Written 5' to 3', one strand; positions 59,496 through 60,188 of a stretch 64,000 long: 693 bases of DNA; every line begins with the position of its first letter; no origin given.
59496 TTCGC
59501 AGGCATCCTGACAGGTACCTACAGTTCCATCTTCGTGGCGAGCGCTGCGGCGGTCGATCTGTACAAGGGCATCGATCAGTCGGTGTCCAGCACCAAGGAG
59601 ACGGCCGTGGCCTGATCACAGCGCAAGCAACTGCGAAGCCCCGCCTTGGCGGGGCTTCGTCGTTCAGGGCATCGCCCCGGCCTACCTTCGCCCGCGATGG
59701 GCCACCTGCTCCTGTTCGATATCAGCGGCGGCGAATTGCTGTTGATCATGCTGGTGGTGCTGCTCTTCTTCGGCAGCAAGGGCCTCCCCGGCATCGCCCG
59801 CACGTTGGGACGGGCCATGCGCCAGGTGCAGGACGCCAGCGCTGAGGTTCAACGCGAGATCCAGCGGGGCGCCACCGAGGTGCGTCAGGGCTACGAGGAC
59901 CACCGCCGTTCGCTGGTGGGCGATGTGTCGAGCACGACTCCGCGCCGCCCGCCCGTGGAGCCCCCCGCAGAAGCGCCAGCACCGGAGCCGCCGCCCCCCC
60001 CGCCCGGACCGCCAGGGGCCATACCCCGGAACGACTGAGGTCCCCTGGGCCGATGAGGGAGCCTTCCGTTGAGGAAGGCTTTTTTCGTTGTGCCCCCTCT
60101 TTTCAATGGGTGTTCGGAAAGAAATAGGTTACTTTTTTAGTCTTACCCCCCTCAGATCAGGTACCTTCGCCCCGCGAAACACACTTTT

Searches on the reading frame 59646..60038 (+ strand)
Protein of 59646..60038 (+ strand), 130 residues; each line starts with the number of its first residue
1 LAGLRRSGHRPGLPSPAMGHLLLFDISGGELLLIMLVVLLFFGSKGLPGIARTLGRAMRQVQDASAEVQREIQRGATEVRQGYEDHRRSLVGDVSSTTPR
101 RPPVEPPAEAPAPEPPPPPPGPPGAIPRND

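Call 54: search_protein_families(library=pfam, proteins=[window:59646-60038:+], max_evalue=0.0001)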
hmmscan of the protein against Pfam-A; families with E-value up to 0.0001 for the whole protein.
window:59646-60038:+ (130 aa): 1 family
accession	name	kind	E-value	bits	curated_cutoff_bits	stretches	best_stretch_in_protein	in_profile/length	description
PF02416.21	TatA_B_E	-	1.2e-12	47.3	21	1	26-76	1-51/53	mttA/Hcf106 family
